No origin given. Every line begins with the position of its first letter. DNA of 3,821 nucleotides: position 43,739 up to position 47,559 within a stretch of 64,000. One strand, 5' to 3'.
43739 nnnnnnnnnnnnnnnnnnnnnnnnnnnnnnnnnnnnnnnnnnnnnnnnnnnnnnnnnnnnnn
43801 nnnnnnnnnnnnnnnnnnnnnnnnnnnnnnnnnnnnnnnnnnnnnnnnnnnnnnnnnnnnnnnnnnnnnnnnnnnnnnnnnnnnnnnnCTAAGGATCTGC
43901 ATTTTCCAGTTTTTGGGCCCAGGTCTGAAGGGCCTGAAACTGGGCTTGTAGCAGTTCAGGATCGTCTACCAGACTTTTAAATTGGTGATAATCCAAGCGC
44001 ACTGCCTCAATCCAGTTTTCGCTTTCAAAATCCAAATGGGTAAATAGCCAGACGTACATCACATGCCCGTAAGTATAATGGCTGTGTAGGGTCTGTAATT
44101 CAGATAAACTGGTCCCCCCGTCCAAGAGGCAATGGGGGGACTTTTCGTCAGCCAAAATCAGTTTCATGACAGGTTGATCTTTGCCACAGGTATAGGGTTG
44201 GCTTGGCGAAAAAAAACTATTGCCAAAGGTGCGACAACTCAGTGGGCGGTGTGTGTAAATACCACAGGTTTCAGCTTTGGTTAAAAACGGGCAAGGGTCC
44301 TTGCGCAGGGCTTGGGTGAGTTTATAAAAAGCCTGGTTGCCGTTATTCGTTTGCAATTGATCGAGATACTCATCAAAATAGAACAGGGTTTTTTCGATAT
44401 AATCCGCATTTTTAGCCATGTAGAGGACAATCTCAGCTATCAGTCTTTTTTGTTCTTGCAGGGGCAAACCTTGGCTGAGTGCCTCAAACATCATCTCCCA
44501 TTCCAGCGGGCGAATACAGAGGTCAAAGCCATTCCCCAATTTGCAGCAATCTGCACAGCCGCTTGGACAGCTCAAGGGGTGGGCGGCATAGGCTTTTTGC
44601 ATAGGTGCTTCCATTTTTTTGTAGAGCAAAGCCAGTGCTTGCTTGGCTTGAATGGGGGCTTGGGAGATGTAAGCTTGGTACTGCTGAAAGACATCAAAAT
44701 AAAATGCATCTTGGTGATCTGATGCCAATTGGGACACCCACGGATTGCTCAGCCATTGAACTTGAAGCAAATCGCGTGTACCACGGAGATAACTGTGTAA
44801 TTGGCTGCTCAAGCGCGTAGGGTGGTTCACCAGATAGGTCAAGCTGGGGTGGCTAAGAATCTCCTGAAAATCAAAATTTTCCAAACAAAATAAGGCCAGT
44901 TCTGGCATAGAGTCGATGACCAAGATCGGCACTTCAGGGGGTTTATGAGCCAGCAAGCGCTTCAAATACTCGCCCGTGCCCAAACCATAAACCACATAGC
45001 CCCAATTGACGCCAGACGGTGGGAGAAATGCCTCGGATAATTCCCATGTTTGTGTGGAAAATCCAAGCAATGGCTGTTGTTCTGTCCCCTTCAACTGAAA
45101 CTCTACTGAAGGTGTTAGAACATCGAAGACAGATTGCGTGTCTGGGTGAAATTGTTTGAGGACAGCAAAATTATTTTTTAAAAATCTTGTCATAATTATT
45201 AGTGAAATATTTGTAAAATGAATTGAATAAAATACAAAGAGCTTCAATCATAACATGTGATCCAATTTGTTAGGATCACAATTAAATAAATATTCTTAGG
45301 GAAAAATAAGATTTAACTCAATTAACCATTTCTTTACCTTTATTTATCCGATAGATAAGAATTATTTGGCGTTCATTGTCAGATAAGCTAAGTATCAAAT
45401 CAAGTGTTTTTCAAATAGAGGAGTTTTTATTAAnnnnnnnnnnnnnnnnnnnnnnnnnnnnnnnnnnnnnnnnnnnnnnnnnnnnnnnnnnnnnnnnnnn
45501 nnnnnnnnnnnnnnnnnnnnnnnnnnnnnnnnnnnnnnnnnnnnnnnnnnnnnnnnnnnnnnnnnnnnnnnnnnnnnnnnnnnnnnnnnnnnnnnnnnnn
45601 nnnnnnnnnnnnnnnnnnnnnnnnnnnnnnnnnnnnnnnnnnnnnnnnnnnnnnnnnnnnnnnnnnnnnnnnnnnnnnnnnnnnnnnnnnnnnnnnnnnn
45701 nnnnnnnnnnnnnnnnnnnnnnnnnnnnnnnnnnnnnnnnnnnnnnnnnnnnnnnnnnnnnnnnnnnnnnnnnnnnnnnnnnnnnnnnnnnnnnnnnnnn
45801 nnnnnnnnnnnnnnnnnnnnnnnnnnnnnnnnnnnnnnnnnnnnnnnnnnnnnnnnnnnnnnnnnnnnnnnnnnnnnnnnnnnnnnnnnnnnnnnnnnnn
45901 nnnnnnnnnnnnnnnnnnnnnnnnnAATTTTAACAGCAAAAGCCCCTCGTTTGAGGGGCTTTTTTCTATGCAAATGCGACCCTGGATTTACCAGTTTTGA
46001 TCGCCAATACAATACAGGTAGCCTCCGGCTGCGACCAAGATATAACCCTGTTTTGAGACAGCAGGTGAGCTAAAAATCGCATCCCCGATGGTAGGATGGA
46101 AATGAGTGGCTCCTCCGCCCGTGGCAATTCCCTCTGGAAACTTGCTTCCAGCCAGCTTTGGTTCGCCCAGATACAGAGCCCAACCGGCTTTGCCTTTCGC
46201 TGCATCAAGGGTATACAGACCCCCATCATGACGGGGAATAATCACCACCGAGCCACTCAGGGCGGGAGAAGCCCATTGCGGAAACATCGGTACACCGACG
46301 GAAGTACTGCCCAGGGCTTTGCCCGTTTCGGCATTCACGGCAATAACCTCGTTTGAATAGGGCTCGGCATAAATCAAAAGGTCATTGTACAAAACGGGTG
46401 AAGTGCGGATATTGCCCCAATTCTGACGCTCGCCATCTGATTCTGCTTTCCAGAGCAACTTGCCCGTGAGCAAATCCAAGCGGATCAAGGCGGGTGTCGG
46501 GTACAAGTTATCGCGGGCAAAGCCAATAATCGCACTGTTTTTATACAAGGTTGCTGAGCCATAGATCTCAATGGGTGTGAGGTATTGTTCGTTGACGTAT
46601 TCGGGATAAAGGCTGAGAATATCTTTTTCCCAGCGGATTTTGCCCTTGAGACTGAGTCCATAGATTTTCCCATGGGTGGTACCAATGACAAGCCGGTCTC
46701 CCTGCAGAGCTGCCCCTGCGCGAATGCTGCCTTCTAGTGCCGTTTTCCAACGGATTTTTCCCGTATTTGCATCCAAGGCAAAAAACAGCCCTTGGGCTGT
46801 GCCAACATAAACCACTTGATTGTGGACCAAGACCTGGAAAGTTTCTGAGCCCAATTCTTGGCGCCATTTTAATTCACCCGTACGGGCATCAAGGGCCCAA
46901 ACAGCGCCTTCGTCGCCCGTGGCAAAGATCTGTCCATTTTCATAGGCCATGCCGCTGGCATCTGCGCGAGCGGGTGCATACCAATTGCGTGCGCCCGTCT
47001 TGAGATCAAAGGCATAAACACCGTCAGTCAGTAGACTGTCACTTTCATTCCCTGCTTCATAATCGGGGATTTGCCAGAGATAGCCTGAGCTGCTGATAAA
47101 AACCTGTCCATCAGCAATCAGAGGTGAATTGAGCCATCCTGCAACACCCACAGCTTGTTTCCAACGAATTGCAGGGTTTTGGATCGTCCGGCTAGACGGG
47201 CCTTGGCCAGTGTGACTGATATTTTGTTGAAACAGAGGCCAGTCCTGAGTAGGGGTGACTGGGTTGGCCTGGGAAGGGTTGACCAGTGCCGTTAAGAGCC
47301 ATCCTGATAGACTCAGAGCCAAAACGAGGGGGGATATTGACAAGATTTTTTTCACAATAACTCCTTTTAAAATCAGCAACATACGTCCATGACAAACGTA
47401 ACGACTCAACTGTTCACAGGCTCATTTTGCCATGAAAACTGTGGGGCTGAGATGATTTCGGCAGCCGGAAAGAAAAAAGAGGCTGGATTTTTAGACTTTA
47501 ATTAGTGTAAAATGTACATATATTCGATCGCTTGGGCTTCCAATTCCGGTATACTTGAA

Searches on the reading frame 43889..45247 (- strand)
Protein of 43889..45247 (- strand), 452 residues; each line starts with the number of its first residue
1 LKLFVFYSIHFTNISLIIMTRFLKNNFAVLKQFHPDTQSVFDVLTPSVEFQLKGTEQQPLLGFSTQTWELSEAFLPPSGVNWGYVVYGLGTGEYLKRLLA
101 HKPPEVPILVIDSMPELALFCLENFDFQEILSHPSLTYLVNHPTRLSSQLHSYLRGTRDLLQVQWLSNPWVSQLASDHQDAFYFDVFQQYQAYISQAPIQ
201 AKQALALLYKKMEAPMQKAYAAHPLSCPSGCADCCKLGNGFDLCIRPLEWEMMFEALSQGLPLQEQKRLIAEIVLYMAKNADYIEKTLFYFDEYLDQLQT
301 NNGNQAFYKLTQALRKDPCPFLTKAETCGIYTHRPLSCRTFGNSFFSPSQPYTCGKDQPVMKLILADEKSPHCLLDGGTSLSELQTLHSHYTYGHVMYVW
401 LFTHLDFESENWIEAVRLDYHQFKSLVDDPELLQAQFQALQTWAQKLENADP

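Call 74: search_protein_families(library=pfam, proteins=[window:43889-45247:-], max_evalue=0.00001)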
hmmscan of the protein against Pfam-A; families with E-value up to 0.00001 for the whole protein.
window:43889-45247:- (452 aa): 1 family
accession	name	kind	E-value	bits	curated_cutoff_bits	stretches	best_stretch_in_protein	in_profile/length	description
PF03692.20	CxxCxxCC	-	5.1e-06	27.5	23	0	227-344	2-72/85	Putative zinc- or iron-chelating domain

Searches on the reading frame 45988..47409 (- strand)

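Call 74: search_protein_families(library=pfam, proteins=[window:45988-47409:-], max_evalue=0.00001)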
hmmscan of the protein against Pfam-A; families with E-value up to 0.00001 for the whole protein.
window:45988-47409:- (473 aa): 4 families
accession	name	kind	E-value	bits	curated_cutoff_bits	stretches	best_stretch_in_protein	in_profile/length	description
PF13360.13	PQQ_2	-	1.5e-36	126.7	27.6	2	130-264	4-146/233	Outer membrane protein assembly factor BamB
PF13570.13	Beta-prop_ACSF4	-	1.4e-24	87.5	133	2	130-262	72-210/329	Beta-alanine-activating enzyme, beta-propeller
PF01011.28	PQQ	-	8e-11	41.8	26.7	0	194-226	54-86/595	Glucose/ethanol/alcohol dehydrogenase, beta-propeller domain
PF25293.1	Beta-prop_EMC1_N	-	5e-06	26.8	34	0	160-264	33-147/219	EMC1 N-terminal beta-propeller domain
